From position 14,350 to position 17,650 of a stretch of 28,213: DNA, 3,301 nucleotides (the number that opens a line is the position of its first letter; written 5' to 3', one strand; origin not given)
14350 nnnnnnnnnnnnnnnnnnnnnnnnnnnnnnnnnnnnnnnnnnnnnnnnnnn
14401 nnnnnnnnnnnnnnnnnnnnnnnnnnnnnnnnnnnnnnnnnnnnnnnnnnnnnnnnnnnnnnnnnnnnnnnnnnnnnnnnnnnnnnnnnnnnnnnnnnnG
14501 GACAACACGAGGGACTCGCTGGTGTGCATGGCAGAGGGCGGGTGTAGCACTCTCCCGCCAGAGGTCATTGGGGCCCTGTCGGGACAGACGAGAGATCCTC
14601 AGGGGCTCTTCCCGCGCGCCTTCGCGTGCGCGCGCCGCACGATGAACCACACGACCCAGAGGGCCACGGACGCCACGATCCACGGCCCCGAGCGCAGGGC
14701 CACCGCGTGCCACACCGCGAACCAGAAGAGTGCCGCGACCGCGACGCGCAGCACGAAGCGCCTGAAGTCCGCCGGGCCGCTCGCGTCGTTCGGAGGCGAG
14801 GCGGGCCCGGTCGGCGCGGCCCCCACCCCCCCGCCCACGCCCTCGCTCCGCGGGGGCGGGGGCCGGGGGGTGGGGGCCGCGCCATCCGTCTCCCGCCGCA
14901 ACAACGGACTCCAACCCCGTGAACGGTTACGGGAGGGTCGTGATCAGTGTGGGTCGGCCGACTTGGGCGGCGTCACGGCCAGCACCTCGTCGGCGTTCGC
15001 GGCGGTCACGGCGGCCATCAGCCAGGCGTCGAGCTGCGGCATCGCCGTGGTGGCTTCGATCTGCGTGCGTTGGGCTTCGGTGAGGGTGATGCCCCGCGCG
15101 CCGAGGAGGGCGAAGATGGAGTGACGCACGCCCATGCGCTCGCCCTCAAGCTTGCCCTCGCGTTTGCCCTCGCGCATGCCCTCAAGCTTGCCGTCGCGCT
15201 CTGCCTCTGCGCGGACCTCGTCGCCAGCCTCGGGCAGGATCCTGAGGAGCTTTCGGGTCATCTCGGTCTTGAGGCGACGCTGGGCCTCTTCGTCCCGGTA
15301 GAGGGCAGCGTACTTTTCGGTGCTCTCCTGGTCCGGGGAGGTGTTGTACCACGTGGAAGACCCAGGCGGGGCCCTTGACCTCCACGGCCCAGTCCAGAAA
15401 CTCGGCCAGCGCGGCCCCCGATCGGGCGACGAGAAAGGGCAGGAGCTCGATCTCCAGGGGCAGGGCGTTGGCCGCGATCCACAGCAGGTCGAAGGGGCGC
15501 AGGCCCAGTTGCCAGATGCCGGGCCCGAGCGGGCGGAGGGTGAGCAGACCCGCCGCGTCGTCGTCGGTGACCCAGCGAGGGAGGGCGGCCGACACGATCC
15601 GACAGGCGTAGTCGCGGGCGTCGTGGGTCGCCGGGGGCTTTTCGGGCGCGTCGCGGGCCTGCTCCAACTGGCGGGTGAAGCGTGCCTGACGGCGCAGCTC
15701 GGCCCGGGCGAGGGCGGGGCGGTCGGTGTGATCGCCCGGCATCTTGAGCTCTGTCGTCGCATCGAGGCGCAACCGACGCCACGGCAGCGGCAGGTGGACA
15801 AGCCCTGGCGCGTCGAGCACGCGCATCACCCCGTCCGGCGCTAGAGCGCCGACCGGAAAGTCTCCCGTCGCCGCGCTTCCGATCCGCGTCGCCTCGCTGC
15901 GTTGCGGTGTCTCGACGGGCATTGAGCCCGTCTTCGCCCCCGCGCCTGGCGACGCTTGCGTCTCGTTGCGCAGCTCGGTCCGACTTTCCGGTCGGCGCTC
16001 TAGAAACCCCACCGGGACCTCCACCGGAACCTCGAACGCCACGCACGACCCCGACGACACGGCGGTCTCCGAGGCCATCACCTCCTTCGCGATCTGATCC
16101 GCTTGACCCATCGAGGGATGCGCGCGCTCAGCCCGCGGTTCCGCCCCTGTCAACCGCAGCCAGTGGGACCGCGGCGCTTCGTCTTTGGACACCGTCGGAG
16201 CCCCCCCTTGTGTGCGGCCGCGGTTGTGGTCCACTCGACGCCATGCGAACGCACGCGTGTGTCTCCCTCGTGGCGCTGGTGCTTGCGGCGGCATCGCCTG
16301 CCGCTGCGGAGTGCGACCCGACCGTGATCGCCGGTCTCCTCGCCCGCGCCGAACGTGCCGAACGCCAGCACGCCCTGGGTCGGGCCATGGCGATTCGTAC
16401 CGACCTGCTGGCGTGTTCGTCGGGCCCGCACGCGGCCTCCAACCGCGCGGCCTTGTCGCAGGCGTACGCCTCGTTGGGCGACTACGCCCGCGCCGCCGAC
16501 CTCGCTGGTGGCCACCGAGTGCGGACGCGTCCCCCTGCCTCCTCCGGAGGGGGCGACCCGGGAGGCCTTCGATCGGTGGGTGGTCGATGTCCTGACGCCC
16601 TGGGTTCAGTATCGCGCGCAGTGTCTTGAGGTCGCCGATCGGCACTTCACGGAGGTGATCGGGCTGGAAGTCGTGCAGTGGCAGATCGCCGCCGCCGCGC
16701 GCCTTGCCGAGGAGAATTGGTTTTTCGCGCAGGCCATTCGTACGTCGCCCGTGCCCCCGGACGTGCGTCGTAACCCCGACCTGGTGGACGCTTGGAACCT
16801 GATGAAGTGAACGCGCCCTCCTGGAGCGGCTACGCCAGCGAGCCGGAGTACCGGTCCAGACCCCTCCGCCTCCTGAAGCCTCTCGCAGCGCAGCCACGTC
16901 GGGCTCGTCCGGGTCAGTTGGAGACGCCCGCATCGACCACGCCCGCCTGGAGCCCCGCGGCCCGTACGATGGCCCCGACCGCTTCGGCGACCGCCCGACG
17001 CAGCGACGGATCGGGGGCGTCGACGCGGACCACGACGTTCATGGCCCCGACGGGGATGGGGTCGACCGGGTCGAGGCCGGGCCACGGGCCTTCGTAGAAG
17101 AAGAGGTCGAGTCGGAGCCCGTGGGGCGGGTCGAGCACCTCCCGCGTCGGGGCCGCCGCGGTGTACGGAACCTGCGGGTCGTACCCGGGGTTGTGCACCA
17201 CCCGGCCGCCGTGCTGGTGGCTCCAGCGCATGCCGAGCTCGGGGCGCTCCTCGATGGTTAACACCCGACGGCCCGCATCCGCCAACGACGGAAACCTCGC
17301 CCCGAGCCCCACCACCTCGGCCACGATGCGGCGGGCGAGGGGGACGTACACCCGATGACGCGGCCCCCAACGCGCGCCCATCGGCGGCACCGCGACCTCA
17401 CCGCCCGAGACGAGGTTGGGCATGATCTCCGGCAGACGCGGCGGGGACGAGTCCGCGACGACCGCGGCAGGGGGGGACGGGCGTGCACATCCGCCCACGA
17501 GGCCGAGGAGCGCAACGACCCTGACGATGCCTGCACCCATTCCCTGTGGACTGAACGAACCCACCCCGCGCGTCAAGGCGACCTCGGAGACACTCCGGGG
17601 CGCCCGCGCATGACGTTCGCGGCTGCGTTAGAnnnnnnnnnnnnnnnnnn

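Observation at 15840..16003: Perfect 22-bp inverted repeats flanking exactly 120 bp, immediately upstream of the Rpn-like remnant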

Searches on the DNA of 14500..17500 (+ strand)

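Call 15: search_rna_families(source=window, start=14500, end=17500, threshold=evalue, max_evalue=1)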
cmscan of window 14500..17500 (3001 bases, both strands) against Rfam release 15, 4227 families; matches with E-value up to 1: 0.
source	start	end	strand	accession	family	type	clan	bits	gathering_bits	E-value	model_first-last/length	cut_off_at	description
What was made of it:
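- On Any described RNA family (Rfam 15): No match at E <= 1 in 14500-17500 (call 15).
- Closest known: ERIC and Correia-type elements of enterobacteria and Neisseria. Different: No Rfam hit (call 15).
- Tried and rejected: Rfam scan of 14500-17500: no family (call 15).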

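Call 45: search_dna_similar(query=window:15841-16003:+, collection=plasmids, mode=distant, max_evalue=10, max_rows=30)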
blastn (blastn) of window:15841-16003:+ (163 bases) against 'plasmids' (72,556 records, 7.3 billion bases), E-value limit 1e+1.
Records with a match: 94; places in all: 95; records where one place covers at least 80% of the query: 0.
Best place of each record, by identity: 95-99% 11; 90-95% 53; 80-90% 28; 60-80% 2.
By first word of the organism name: Burkholderia 48; Rhizobium 10; Streptomyces 5; Paracoccus 5; Pantoea 4; Sinorhizobium 4; Ensifer 3; Rhodococcus 2; Xanthomonas 2; Paracoccaceae 1; and 10 more.
By predicted mobility (MOB-suite, as given by PLSDB): non-mobilizable 69; mobilizable 13; conjugative 12.
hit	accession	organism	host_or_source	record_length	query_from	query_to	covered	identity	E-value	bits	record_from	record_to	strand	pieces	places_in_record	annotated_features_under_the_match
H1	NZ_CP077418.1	Rhodococcus qingshengii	pure culture,oil-contaminated water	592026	8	58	31%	76.5%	2e+0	39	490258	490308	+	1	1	hypothetical protein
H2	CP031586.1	Paracoccaceae bacterium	Isolate culture,marine surface water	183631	88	134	29%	81.3%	2e+0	40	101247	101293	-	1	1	oxyR_5: Morphology and auto-aggregation control protein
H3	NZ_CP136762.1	Palleronia sp. LCG004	cell culture,Intertidal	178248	7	53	29%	78.7%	5e+0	37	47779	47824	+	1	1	ROK family protein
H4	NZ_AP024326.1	Caballeronia sp. NK8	-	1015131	30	74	28%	80.4%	2e+0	40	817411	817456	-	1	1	record has no annotation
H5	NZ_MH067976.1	Arthrobacter sp.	-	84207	78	118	25%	85.4%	5e+0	38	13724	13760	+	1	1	tripartite tricarboxylate transporter permease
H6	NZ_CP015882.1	Ensifer adhaerens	silty clay loam soil (pH 6.1)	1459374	9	49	25%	82.9%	5e-1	41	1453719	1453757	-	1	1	none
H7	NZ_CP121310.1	Ensifer adhaerens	bacterial colony,soil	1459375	9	49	25%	82.9%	5e-1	41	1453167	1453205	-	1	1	none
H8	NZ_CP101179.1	Xanthomonas campestris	-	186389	99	136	23%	84.6%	5e+0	37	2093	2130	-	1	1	DNA-binding protein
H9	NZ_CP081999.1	Xanthomonas campestris pv. campestris str. CN13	-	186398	99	136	23%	84.6%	5e+0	37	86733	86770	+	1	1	DNA-binding protein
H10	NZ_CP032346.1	Azospirillum brasilense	soil sample,Agricultural field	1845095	27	61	21%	86.5%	5e+0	38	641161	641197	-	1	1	record has no annotation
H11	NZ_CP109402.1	Streptomyces anulatus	-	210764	71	106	22%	83.3%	5e+0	38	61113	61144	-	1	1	XRE family transcriptional regulator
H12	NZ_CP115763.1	Paracoccus sp. SCSIO 75233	cell culture,sediment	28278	86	120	21%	83.8%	5e+0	38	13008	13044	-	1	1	ABC transporter permease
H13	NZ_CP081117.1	Sulfitobacter pontiacus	-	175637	108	141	21%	85.7%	5e+0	38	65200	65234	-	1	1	acetoacetate--CoA ligase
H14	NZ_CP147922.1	Rhodococcus qingshengii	sediment,mangrove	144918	129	161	20%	87.9%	2e+0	39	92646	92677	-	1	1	hypothetical protein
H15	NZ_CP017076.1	Novosphingobium resinovorum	single cell,soil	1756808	25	59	21%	82.9%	5e+0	37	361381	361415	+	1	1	none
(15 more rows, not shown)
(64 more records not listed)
